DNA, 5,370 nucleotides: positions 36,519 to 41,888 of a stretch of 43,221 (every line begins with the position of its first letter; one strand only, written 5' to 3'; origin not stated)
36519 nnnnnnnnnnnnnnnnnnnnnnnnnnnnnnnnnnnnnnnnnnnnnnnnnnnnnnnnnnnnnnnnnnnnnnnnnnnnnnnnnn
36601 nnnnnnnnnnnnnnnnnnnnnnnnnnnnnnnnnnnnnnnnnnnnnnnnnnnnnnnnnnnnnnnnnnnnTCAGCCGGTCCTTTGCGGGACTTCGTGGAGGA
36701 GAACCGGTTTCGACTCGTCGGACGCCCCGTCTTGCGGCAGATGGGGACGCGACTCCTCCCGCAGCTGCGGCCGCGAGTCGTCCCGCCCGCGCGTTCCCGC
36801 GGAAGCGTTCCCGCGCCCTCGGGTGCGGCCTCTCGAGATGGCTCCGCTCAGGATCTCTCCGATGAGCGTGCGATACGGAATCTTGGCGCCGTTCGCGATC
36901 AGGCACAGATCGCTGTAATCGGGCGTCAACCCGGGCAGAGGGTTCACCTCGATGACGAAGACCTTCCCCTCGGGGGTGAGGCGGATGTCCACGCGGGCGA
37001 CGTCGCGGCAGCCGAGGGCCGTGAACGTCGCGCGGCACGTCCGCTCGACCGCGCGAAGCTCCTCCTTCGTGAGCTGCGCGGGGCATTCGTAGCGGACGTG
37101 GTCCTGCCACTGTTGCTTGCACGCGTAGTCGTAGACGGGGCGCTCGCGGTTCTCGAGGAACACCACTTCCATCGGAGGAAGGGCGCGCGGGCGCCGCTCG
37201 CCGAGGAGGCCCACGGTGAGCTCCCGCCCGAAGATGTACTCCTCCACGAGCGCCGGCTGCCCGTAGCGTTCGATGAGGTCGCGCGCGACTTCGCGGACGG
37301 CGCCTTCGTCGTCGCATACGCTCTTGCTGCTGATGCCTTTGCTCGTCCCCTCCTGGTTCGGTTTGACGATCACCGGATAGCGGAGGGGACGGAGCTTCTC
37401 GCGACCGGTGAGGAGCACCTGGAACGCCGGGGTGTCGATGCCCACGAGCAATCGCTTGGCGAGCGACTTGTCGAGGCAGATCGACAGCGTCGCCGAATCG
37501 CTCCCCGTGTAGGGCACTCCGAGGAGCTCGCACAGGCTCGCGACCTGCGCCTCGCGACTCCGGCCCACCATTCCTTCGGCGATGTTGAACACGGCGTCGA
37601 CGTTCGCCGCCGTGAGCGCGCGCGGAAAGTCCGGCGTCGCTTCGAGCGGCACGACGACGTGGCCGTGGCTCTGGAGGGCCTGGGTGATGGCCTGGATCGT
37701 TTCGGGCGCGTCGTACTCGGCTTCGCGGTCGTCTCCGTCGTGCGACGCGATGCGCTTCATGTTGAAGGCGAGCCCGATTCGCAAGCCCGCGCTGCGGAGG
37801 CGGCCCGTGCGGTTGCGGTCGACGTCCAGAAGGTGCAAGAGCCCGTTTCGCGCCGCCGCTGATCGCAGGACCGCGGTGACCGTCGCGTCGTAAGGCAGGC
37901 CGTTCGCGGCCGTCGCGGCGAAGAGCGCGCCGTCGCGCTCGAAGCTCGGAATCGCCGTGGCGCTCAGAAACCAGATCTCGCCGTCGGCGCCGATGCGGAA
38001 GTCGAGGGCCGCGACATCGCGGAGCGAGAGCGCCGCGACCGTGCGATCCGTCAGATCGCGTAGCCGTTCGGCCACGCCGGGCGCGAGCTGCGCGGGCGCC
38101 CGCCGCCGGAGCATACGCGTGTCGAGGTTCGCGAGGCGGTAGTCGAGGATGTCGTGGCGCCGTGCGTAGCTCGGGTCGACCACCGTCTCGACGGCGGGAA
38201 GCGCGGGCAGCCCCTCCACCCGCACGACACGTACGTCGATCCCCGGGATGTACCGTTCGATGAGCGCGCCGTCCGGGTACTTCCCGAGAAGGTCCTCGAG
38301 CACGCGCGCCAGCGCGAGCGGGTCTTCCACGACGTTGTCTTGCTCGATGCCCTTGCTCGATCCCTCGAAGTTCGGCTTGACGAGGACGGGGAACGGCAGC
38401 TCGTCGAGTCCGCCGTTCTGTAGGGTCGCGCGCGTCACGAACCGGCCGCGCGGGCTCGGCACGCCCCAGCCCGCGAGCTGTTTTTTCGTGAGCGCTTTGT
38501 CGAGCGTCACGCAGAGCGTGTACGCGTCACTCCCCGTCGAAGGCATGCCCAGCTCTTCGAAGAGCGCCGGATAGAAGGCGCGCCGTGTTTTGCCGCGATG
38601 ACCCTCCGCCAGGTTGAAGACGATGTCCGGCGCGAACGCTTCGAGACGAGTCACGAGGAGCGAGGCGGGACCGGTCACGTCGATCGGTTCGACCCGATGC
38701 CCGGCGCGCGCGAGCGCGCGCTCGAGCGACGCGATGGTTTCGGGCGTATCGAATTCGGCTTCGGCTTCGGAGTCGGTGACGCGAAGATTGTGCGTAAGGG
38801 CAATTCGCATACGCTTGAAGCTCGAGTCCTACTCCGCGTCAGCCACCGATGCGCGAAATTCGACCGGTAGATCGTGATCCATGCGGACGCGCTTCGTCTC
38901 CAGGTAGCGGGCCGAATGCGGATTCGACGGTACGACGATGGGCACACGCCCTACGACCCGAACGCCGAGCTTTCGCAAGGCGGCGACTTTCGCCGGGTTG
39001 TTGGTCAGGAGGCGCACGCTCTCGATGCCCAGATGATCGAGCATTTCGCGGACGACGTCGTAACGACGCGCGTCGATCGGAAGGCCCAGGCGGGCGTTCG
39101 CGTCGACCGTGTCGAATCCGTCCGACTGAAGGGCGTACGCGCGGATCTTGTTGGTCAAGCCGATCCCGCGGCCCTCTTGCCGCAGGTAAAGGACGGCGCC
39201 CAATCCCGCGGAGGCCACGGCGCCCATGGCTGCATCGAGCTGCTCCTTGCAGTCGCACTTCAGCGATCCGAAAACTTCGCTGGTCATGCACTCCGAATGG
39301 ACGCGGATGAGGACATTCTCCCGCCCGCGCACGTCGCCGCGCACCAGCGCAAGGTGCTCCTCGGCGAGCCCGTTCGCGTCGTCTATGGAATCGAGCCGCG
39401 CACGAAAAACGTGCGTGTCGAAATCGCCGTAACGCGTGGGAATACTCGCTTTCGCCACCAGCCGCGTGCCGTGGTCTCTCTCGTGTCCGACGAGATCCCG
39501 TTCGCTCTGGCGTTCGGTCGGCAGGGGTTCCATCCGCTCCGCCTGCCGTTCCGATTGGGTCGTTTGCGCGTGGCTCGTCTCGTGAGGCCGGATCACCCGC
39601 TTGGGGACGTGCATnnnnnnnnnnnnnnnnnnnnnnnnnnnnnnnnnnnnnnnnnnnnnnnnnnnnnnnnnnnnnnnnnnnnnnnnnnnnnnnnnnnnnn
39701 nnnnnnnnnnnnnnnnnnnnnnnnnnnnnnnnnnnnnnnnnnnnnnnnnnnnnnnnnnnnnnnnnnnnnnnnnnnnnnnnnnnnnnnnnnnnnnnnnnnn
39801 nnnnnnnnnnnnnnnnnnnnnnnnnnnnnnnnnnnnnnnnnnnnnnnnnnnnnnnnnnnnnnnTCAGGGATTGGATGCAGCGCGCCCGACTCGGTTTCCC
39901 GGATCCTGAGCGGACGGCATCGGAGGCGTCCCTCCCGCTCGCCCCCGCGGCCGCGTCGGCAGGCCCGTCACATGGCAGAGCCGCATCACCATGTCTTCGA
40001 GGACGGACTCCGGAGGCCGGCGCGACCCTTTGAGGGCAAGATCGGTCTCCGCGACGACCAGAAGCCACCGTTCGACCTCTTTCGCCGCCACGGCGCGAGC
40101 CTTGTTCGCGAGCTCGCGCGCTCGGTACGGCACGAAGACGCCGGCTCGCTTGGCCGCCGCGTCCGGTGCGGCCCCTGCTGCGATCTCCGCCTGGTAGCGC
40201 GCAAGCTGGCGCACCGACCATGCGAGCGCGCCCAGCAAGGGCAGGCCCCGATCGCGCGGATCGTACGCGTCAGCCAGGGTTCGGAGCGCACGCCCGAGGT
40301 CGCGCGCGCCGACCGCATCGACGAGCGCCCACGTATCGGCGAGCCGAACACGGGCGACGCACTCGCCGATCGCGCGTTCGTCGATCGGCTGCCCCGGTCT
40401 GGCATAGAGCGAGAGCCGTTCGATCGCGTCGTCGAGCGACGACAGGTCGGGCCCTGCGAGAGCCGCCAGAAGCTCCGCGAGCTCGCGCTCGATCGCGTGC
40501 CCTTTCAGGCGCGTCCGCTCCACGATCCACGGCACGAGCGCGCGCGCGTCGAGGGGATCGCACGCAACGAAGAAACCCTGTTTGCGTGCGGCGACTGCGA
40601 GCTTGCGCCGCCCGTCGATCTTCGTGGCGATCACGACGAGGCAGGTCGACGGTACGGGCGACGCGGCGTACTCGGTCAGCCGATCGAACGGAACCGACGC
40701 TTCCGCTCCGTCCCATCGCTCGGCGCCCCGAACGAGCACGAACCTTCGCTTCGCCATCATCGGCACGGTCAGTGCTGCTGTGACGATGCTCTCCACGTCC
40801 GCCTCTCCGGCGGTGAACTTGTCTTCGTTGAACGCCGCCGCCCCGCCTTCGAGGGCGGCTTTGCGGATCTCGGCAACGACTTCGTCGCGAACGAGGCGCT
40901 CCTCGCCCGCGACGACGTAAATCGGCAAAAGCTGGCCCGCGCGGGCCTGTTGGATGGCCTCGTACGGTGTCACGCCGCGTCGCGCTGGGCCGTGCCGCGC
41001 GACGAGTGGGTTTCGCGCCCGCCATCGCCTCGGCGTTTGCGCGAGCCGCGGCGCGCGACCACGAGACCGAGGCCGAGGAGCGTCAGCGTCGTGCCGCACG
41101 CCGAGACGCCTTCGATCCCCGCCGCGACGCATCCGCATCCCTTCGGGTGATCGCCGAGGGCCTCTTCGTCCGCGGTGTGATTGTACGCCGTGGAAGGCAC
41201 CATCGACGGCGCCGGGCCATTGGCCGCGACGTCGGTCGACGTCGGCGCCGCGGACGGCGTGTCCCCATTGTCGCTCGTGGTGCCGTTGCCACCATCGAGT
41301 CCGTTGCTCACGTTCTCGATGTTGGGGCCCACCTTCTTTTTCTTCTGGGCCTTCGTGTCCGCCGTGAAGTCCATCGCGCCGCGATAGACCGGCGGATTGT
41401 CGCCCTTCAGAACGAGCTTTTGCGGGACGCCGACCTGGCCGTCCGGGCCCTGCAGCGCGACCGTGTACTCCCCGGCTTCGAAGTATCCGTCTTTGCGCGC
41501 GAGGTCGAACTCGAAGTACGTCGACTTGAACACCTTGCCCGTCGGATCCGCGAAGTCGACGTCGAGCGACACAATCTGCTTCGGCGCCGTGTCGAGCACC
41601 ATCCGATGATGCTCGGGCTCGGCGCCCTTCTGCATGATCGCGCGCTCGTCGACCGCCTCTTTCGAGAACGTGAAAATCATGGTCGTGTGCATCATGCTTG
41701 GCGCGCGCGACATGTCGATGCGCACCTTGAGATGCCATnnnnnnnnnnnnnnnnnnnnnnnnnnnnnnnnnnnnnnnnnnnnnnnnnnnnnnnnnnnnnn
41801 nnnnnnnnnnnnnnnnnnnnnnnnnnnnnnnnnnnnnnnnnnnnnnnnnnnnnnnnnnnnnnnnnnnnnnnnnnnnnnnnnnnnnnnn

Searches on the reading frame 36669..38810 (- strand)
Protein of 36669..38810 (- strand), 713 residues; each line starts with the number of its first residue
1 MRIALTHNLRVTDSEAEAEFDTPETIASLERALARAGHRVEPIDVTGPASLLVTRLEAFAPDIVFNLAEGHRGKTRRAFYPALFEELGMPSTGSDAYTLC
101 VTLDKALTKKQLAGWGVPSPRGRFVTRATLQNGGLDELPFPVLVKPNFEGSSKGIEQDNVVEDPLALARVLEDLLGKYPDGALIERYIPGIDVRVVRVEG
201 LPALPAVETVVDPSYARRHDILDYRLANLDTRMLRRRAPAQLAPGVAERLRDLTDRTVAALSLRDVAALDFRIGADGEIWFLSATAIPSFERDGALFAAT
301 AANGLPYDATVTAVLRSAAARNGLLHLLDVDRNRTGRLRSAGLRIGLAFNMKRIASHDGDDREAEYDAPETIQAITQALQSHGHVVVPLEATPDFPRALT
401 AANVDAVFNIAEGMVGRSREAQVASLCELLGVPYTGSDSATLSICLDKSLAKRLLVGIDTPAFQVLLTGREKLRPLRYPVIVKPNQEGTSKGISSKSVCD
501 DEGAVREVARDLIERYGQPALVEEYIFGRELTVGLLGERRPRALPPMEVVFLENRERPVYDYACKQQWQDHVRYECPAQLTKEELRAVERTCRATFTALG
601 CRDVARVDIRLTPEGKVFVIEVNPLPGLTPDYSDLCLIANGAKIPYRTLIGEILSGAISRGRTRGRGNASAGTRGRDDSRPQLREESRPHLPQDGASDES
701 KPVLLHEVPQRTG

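Call 66: search_protein_families(library=pfam, proteins=[window:36669-38810:-], max_evalue=0.001)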
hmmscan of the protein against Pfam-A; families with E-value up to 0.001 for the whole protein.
window:36669-38810:- (713 aa): 3 families
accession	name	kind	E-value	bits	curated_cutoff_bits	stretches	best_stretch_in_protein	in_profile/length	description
PF07478.18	Dala_Dala_lig_C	-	3.7e-50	170.7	24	2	474-654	33-203/204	D-ala D-ala ligase C-terminus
PF13535.11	ATP-grasp_4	-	2.2e-09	37.5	27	1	477-625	2-151/160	ATP-grasp domain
PF02655.19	ATP-grasp_3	-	5.2e-05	23.8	23.2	0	469-624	23-155/160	ATP-grasp domain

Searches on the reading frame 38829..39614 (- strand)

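Call 66: search_protein_families(library=pfam, proteins=[window:38829-39614:-], max_evalue=0.001)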
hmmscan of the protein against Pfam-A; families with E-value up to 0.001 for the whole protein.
window:38829-39614:- (261 aa): 1 family
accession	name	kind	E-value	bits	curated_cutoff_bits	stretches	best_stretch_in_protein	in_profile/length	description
PF00925.25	GTP_cyclohydro2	-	8.7e-62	208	23.3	1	54-225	4-165/165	GTP cyclohydrolase II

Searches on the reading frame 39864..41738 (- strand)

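Call 66: search_protein_families(library=pfam, proteins=[window:39864-41738:-], max_evalue=0.001)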
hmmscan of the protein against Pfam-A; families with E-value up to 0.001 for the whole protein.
window:39864-41738:- (624 aa): 2 families
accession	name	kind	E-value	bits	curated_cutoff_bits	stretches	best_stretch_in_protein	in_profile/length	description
PF06144.19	DNA_pol3_delta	-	2.7e-09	37.5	21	1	274-393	1-123/124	DNA polymerase III, delta subunit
PF21694.2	DNA_pol3_delta_C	-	4.1e-09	36.9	27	1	469-586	4-120/121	DNA polymerase III delta subunit, C-terminal domain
